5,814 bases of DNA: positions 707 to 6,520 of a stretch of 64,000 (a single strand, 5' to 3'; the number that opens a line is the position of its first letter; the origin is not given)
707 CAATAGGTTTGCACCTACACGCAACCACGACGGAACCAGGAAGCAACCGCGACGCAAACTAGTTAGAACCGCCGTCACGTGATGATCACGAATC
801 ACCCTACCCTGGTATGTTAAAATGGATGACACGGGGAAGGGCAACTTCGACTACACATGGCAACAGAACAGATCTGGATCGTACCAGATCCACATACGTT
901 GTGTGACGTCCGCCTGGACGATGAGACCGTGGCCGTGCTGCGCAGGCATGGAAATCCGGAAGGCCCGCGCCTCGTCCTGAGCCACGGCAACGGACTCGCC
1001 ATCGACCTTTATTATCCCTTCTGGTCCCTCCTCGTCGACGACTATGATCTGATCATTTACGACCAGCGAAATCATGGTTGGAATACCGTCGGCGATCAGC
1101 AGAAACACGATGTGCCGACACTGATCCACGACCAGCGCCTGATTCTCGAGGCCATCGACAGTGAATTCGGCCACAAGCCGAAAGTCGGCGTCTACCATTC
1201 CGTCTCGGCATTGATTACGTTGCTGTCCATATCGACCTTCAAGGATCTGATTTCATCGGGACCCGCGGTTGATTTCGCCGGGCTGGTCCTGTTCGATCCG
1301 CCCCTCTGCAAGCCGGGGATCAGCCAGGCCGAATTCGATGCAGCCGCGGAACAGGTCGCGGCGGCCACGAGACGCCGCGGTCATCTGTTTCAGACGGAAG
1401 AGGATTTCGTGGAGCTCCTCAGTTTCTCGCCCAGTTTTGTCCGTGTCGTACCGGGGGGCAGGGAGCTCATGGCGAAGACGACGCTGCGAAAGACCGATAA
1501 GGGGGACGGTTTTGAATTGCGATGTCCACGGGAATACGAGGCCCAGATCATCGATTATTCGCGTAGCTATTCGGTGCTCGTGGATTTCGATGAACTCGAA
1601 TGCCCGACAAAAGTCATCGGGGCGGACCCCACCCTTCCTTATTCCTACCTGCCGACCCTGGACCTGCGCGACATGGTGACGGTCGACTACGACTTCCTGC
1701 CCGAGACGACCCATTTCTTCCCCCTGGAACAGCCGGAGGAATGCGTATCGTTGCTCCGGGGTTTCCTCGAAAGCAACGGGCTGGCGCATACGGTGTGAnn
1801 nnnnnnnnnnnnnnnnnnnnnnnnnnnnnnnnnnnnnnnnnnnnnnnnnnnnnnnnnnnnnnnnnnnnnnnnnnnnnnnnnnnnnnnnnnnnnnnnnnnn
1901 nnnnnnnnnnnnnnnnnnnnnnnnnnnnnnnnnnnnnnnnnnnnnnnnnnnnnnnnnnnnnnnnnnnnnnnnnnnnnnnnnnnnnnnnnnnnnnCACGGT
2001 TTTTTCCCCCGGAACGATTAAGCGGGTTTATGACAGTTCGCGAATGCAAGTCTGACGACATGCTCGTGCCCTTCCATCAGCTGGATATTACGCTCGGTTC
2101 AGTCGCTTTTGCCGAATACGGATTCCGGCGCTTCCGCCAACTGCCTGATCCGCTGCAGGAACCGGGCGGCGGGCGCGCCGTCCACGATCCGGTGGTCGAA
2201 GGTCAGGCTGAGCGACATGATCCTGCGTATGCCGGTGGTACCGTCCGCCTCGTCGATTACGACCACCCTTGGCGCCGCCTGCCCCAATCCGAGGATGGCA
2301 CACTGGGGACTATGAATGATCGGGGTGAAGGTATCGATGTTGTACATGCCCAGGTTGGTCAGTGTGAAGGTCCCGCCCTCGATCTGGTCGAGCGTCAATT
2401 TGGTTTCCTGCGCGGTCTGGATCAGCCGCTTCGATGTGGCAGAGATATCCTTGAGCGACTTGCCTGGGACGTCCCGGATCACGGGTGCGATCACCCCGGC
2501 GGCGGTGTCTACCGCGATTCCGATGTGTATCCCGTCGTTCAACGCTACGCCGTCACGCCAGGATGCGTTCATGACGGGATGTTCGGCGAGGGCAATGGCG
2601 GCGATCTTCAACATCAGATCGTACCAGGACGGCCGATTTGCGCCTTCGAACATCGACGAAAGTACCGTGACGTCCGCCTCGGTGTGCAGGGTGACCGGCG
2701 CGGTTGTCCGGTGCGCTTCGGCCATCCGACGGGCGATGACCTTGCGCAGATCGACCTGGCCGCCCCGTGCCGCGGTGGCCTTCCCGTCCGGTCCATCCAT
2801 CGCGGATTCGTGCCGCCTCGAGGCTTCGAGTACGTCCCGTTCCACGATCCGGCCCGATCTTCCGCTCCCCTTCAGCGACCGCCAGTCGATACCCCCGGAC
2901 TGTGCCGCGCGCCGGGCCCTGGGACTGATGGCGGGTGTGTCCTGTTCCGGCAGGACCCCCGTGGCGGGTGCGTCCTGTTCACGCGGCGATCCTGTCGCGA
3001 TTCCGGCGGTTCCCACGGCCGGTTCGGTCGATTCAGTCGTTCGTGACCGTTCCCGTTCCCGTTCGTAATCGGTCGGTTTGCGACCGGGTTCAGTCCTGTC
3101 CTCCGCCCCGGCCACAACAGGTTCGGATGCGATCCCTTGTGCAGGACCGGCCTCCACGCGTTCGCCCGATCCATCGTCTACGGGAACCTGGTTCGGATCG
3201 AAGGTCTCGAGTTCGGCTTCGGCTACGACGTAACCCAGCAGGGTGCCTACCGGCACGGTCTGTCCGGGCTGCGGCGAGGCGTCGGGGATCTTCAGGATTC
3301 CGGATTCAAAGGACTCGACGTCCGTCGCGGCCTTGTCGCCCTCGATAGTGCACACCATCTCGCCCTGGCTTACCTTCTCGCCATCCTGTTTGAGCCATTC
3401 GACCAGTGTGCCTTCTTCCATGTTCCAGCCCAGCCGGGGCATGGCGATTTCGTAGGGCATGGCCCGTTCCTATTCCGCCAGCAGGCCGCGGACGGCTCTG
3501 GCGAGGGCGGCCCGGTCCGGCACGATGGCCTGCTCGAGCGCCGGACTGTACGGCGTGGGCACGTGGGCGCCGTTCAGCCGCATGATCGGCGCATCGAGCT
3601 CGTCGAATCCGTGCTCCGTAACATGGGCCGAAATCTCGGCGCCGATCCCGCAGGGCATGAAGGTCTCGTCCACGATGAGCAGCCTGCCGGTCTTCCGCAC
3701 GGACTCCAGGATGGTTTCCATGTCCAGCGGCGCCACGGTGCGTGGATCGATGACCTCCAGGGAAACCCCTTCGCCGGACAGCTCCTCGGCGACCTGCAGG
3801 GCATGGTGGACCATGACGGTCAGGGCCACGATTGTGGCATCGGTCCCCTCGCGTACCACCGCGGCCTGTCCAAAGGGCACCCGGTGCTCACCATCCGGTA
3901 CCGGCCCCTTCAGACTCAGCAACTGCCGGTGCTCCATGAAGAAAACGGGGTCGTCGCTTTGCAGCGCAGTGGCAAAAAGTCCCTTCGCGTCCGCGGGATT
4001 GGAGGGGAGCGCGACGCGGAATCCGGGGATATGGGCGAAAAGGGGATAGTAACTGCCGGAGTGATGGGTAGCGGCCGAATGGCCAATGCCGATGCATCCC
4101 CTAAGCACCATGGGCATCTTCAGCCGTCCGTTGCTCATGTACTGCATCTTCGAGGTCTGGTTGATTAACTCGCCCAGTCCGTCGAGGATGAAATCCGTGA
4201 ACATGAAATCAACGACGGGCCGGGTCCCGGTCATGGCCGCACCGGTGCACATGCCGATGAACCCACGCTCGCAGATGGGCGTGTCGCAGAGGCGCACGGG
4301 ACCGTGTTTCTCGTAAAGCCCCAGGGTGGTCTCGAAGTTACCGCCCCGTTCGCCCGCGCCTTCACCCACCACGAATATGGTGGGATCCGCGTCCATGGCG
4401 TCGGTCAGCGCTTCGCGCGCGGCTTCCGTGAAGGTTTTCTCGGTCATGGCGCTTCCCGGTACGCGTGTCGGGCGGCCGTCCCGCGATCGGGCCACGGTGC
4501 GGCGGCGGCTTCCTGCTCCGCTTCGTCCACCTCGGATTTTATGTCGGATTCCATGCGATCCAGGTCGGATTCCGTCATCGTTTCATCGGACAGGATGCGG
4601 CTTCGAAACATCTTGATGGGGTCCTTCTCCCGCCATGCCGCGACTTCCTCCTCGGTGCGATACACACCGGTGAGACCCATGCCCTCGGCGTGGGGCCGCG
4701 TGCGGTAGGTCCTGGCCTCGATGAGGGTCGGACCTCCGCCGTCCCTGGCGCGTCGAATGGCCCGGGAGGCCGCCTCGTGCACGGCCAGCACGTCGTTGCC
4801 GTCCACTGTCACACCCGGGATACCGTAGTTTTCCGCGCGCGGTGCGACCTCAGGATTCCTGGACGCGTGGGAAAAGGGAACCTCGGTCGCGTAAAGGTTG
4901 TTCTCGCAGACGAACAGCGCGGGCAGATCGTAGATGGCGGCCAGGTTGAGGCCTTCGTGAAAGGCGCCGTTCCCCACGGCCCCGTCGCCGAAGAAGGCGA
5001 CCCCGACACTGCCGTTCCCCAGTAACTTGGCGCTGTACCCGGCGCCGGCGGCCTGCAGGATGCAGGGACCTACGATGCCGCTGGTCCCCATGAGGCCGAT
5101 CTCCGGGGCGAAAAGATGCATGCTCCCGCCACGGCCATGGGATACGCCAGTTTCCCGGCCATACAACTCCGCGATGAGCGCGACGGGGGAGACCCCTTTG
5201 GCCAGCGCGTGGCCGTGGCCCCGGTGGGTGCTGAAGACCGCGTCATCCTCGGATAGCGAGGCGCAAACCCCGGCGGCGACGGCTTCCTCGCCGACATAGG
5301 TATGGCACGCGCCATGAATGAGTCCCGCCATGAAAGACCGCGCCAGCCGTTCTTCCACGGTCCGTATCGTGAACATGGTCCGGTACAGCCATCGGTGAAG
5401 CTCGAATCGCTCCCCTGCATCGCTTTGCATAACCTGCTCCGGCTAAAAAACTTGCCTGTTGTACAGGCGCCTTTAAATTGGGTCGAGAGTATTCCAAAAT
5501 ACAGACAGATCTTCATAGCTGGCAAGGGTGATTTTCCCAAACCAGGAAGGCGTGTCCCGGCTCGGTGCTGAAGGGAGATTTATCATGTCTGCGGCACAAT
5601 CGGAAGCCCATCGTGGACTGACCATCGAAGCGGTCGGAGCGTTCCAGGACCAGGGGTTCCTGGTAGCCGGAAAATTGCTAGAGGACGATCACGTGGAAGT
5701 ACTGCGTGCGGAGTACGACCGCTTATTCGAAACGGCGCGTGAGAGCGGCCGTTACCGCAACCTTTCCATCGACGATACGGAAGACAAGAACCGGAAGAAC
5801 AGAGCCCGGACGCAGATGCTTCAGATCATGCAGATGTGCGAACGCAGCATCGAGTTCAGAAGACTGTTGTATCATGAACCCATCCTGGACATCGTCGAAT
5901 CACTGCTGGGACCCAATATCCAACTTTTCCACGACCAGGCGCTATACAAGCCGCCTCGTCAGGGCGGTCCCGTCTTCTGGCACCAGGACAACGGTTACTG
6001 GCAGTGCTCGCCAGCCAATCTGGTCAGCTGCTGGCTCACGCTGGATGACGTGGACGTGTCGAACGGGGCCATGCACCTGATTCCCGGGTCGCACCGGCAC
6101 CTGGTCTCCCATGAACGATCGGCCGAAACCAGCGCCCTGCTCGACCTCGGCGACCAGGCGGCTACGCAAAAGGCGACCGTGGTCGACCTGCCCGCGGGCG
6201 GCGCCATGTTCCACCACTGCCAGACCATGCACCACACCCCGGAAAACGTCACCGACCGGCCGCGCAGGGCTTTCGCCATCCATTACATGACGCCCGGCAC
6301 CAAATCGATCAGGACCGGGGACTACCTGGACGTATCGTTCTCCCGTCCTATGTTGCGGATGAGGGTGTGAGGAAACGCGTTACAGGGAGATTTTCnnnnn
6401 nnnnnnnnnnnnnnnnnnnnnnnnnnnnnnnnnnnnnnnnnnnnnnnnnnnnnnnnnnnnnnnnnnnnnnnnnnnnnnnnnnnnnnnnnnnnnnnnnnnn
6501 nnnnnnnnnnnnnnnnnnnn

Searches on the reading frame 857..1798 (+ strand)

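Call 56: search_protein_families(library=pfam, proteins=[window:857-1798:+], max_evalue=0.0001)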
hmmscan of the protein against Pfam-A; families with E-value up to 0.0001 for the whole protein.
window:857-1798:+ (313 aa): 1 family
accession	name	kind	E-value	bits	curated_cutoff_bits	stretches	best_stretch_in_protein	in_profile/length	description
PF12697.13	Abhydrolase_6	-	1.6e-10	42.5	26.3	1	39-298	1-216/217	Alpha/beta hydrolase family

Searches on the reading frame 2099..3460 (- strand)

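Call 56: search_protein_families(library=pfam, proteins=[window:2099-3460:-], max_evalue=0.0001)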
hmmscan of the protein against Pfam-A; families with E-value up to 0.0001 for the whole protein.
window:2099-3460:- (453 aa): 3 families
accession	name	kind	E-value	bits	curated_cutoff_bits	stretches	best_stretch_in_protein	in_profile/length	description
PF00198.28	2-oxoacid_dh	-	3.7e-64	216.8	23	1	238-449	12-231/232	2-oxoacid dehydrogenases acyltransferase (catalytic domain)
PF00364.28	Biotin_lipoyl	-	5.3e-13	49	22.1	1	4-75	2-70/73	Biotin-requiring enzyme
PF02817.22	E3_binding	-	8.2e-10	39.2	23.7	1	178-211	3-36/36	e3 binding domain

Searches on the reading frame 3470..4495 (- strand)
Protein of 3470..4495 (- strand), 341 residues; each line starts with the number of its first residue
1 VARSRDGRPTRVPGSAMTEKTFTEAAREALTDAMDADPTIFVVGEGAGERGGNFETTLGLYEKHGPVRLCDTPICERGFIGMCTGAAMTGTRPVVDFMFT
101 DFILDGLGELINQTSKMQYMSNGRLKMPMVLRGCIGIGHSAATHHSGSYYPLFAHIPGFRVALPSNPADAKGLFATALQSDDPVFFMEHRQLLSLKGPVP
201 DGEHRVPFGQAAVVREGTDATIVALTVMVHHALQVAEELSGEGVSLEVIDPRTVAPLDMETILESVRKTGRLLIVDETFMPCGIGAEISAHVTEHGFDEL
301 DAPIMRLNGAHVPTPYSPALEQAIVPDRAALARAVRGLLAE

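Call 56: search_protein_families(library=pfam, proteins=[window:3470-4495:-], max_evalue=0.0001)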
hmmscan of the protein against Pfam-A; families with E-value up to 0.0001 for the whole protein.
window:3470-4495:- (341 aa): 2 families
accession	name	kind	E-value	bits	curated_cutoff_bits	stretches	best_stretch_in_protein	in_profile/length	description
PF02779.29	Transket_pyr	-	2.1e-40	138.7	27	1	21-193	4-172/174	Transketolase, pyrimidine binding domain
PF02780.25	Transketolase_C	-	5.5e-40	136.6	25.9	1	209-329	1-122/124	Transketolase, C-terminal domain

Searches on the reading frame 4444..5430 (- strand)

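Call 56: search_protein_families(library=pfam, proteins=[window:4444-5430:-], max_evalue=0.0001)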
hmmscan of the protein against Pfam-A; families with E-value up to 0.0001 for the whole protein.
window:4444-5430:- (328 aa): 1 family
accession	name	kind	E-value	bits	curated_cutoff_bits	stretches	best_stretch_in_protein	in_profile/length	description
PF00676.26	E1_dh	-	1.4e-78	264.4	22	1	18-314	2-297/300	Dehydrogenase E1 component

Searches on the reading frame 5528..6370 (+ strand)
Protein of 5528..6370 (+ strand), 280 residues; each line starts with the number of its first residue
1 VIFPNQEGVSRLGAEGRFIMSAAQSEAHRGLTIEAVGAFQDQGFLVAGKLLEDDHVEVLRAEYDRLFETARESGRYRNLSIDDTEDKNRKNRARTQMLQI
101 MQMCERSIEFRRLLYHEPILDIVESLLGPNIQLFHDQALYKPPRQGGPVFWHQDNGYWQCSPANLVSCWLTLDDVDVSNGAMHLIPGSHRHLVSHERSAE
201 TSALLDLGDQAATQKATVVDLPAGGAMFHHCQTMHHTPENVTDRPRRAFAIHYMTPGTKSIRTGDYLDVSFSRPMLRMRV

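Call 56: search_protein_families(library=pfam, proteins=[window:5528-6370:+], max_evalue=0.0001)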
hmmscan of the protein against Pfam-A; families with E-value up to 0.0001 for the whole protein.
window:5528-6370:+ (280 aa): 1 family
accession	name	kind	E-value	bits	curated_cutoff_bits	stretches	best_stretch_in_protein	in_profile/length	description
PF05721.19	PhyH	-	7.3e-35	121.6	22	1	39-248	1-213/213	Phytanoyl-CoA dioxygenase (PhyH)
